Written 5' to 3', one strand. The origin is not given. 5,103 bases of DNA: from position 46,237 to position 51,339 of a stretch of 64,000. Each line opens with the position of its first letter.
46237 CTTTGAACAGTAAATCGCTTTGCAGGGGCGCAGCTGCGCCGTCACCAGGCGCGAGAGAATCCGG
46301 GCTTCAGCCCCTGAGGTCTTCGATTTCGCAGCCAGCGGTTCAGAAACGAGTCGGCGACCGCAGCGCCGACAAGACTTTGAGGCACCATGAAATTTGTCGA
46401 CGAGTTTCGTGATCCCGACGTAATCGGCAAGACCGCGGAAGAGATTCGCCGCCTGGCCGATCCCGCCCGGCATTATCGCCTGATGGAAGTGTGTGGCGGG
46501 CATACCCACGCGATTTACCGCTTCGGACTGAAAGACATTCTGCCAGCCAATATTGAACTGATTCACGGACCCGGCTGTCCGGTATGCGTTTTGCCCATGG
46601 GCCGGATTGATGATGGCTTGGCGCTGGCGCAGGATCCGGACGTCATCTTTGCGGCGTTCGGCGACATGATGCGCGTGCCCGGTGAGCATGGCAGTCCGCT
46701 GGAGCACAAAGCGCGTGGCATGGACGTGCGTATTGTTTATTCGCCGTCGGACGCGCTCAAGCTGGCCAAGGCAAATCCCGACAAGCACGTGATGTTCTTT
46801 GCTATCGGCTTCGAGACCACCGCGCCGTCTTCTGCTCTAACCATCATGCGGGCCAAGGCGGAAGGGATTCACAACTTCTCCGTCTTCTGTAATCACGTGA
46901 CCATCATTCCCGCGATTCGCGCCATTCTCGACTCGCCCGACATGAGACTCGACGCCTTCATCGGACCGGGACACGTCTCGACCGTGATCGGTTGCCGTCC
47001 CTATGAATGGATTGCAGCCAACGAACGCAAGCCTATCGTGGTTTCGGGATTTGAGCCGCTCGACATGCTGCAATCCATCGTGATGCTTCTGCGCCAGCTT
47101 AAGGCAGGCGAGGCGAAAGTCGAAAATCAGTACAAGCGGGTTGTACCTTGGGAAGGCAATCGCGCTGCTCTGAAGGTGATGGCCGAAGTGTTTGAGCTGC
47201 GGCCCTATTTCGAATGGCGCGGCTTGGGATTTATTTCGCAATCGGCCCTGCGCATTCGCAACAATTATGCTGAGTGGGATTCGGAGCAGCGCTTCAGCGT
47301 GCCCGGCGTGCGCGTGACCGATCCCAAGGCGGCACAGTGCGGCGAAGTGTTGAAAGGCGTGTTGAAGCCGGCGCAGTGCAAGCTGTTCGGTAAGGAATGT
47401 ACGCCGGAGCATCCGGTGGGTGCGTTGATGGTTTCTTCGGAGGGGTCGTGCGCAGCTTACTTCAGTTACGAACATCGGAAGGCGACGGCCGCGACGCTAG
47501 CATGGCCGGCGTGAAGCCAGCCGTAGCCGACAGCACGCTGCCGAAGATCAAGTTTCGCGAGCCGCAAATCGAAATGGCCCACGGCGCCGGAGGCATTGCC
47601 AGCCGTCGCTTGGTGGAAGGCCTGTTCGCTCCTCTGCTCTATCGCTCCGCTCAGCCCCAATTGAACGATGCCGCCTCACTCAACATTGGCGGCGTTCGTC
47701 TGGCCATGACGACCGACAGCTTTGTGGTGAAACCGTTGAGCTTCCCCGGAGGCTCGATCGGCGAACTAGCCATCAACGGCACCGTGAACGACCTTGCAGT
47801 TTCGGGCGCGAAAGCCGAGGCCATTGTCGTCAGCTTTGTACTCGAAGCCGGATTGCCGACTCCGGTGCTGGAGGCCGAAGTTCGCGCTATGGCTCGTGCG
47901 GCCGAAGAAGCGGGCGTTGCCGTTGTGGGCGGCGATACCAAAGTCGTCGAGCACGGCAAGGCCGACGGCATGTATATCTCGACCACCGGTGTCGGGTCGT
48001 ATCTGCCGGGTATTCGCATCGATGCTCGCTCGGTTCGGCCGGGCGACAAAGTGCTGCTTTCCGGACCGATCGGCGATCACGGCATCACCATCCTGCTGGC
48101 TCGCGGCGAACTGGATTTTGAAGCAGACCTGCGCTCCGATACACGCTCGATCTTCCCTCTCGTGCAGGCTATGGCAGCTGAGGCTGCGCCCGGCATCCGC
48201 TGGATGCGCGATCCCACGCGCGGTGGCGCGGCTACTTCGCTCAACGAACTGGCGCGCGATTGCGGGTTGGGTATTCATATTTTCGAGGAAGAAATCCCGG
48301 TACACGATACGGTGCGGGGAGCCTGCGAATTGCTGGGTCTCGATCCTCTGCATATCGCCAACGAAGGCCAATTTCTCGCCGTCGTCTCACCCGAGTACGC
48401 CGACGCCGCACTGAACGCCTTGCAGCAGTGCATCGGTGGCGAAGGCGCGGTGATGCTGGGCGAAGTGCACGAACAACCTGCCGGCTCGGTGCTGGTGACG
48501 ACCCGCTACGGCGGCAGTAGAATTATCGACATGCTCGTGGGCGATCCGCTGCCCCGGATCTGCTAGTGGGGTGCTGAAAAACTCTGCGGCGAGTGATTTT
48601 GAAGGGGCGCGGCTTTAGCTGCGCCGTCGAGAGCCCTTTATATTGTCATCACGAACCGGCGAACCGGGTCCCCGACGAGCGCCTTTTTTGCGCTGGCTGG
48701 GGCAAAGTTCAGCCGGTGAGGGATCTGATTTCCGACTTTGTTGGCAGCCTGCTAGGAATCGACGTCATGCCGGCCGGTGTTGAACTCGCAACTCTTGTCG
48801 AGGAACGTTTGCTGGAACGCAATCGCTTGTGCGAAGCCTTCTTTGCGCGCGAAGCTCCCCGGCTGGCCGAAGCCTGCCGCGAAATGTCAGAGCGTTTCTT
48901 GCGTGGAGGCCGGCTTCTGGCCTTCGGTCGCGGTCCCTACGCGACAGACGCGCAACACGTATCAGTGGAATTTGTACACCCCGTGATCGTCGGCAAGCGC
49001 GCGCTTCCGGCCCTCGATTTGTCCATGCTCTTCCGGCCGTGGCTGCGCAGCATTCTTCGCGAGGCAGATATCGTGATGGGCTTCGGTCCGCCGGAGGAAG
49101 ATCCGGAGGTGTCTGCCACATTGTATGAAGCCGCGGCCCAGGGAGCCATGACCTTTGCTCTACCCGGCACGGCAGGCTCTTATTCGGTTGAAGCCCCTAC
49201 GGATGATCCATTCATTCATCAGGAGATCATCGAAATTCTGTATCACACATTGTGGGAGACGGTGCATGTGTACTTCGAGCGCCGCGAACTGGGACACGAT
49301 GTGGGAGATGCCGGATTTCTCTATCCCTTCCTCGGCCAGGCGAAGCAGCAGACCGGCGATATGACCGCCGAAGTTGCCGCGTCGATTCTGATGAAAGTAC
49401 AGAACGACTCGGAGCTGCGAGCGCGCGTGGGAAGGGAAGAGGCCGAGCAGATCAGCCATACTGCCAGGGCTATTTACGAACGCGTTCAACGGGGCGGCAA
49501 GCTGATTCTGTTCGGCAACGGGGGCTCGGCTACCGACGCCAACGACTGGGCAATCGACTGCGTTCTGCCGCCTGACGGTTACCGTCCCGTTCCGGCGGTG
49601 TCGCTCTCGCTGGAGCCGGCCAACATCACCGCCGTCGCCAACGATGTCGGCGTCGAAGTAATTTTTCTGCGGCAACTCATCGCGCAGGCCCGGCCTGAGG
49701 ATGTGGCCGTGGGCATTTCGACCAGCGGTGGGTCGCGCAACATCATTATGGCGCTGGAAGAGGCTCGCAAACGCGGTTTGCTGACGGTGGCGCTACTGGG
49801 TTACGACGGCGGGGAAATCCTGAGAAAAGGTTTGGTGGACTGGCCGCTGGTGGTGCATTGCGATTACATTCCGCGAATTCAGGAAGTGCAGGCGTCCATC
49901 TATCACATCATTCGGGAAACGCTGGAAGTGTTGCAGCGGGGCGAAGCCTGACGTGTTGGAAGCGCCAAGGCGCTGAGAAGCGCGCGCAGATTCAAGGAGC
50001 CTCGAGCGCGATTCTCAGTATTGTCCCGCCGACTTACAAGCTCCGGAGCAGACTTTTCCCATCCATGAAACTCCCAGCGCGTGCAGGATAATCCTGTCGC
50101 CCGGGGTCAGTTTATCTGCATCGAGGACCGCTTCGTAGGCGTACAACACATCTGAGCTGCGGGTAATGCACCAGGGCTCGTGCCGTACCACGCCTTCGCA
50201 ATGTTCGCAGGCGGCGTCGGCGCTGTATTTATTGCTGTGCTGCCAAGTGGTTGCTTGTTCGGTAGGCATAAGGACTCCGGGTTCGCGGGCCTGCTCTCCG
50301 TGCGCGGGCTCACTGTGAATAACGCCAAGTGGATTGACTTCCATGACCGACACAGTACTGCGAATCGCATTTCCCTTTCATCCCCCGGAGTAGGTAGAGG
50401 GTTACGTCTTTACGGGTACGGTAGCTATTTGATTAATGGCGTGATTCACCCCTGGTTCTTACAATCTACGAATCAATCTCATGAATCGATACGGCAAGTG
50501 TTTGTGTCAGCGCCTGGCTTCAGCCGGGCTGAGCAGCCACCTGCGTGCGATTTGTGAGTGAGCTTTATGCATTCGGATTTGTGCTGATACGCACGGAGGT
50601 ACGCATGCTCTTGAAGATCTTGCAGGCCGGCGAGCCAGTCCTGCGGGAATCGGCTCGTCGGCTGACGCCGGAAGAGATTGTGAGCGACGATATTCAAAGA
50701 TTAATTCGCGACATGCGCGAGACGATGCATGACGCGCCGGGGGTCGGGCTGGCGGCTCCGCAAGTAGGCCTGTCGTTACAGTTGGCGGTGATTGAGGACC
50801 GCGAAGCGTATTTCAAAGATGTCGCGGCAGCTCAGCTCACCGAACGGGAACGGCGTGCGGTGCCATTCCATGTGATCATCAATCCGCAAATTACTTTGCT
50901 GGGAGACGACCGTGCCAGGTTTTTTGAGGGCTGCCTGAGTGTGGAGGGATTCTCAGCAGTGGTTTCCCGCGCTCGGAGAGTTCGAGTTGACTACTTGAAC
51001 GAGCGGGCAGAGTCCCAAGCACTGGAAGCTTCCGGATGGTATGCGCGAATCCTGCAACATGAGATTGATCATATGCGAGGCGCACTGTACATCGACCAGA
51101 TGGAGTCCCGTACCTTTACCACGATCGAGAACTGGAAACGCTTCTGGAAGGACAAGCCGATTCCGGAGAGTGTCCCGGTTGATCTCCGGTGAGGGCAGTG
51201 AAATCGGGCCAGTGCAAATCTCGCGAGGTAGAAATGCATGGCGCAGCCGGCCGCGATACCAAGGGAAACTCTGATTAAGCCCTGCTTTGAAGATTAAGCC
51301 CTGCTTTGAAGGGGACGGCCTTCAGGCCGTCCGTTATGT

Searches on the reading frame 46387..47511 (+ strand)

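Call 13: search_protein_families(library=pfam, proteins=[window:46387-47511:+])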
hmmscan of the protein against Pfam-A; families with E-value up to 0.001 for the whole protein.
window:46387-47511:+ (375 aa): 1 family
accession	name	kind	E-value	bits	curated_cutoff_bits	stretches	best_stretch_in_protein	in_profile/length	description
PF01924.21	HypD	-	1.2e-152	508.5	25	1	13-362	3-351/351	Hydrogenase formation hypA family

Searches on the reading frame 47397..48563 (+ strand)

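Call 13: search_protein_families(library=pfam, proteins=[window:47397-48563:+])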
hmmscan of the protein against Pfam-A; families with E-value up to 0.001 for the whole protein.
window:47397-48563:+ (389 aa): 2 families
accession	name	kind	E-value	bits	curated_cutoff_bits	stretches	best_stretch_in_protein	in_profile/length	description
PF02769.27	AIRS_C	-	1.9e-24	87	23.1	1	214-365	1-153/156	AIR synthase related protein, C-terminal domain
PF00586.29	AIRS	-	5.9e-20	72.2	24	1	90-200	2-110/112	AIR synthase related protein, N-terminal domain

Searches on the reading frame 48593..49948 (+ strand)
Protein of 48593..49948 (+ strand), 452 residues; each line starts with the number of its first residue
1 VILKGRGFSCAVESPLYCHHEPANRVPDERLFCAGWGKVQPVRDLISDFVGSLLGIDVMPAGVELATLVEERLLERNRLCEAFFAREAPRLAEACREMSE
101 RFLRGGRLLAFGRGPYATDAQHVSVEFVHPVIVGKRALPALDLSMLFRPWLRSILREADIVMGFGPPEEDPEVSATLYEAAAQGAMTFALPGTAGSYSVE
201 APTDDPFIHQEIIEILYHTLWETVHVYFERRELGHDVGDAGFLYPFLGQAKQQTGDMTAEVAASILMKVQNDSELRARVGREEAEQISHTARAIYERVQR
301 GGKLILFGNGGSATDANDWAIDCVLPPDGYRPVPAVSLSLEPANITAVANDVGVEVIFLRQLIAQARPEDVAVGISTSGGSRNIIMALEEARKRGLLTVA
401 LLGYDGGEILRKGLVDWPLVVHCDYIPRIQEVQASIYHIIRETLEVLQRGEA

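Call 13: search_protein_families(library=pfam, proteins=[window:48593-49948:+])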
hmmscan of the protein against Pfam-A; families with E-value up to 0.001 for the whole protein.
window:48593-49948:+ (452 aa): 2 families
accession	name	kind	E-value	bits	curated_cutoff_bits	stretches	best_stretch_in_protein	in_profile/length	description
PF13580.11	SIS_2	-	1.3e-23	84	27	1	274-403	8-138/138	SIS domain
PF01380.27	SIS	-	1.5e-06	28.5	25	1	345-406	30-91/131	SIS domain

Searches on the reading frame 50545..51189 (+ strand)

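Call 13: search_protein_families(library=pfam, proteins=[window:50545-51189:+])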
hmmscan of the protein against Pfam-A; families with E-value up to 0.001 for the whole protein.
window:50545-51189:+ (215 aa): 1 family
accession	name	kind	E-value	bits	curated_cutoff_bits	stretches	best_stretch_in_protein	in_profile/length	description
PF01327.26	Pep_deformylase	-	1.2e-45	155.3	22.8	1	23-189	2-153/156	Polypeptide deformylase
